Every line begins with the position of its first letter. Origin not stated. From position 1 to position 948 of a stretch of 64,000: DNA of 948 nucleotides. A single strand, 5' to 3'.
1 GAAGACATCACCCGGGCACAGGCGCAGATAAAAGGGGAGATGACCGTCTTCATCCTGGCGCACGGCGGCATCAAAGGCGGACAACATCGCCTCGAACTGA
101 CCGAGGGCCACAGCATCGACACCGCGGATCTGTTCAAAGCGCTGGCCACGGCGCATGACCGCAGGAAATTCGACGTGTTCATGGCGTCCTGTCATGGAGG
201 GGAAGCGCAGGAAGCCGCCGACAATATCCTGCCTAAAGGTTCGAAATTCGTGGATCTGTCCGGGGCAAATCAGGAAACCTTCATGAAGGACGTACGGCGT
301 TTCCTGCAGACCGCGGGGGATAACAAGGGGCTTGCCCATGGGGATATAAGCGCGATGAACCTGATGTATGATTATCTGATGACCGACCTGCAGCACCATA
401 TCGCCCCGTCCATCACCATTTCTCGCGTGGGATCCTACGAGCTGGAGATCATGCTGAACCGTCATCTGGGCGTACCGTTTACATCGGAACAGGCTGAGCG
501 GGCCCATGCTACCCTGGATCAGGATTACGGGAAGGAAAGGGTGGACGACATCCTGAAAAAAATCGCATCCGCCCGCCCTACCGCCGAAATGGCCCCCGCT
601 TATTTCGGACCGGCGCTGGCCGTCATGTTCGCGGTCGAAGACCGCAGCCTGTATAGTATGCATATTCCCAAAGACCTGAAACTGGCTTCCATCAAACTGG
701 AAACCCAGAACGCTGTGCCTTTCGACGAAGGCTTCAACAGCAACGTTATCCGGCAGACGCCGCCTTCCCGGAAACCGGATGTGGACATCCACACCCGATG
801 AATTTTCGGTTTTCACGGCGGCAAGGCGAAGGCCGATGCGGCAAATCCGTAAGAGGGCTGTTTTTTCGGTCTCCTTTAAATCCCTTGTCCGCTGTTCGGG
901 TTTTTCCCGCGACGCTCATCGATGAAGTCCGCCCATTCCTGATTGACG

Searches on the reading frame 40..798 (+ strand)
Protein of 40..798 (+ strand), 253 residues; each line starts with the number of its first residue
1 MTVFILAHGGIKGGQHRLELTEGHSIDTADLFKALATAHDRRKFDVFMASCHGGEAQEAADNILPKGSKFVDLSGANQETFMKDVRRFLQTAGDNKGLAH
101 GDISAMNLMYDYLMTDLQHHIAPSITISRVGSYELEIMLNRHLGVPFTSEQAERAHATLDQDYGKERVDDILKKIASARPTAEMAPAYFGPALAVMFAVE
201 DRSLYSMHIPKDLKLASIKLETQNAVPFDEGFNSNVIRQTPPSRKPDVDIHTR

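Call 81: search_protein_families(library=padloc, alignment_id=A6, max_evalue=0.00001)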
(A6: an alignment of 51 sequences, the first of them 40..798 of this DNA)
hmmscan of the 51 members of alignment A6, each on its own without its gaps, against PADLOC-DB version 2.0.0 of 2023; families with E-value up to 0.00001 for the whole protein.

A. member 1, window:40-798:+ (253 aa): 0 families

B. families by the number of members that match (of 51 scanned): 14 families
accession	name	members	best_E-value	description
PDLC01995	RtcR_PspF2--CARF_AAA_HTH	1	2.8e-80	-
PDLC05007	PDC-S35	1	4e-68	-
PDLC05005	PDC-S35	1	5.1e-67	-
PDLC05004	PDC-S35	1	3.9e-63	-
PDLC05006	PDC-S35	1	4.1e-50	-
PDLC05003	PDC-S35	1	1.2e-43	-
PDLC01994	RtcR_PspF1--CARF_AAA_HTH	1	1.7e-39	-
PDLC01993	RtcR--CARF_AAA_HTH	1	5.3e-36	-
PDLC03816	RTasPolA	1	1.4e-31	DRT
PDLC00729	Effector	1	2.1e-17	TIR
PDLC00731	Effector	1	3.4e-16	TIR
PDLC02371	PycTIR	1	3.5e-13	-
PDLC00732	Effector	1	6.9e-13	TIR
PDLC01653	2OG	1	1.3e-12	"CAS-I,CAS-II,CAS-III,CAS-IV,CAS-V,CAS-VI; associated"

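Call 82: search_protein_families(library=pfam, alignment_id=A6, max_evalue=1e-10)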
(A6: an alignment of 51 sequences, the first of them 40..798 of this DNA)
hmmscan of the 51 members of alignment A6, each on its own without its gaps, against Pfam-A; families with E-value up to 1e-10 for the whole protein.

A. member 1, window:40-798:+ (253 aa): 0 families

B. families by the number of members that match (of 51 scanned): 38 families (the first 25 are shown)
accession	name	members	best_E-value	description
PF00072.30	Response_reg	2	3.8e-28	Response regulator receiver domain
PF00353.25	HemolysinCabind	2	9.9e-27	RTX calcium-binding nonapeptide repeat (4 copies)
PF00476.26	DNA_pol_A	1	1.1e-153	DNA polymerase family A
PF06723.19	MreB_Mbl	1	2e-139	MreB/Mbl protein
PF00202.27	Aminotran_3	1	4.5e-103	Aminotransferase class-III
PF00749.27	tRNA-synt_1c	1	5.4e-89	tRNA synthetases class I (E and Q), catalytic domain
PF02739.22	5_3_exonuc_N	1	1.7e-53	5'-3' exonuclease, N-terminal resolvase-like domain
PF00158.32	Sigma54_activat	1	3.2e-50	Sigma-54 interaction domain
PF12849.12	PBP_like_2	1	1.1e-43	PBP superfamily domain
PF10137.14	CAP12-PCTIR_TIR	1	1.8e-40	CAP12/Pycsar effector protein, TIR domain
PF00588.24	SpoU_methylase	1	1.5e-38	SpoU rRNA Methylase family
PF02590.22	SPOUT_MTase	1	2.5e-38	Predicted SPOUT methyltransferase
PF13358.12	DDE_3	1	1.9e-37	DDE superfamily endonuclease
PF19269.4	Anticodon_2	1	5e-34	Anticodon binding domain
PF02367.23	TsaE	1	1.1e-33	Threonylcarbamoyl adenosine biosynthesis protein TsaE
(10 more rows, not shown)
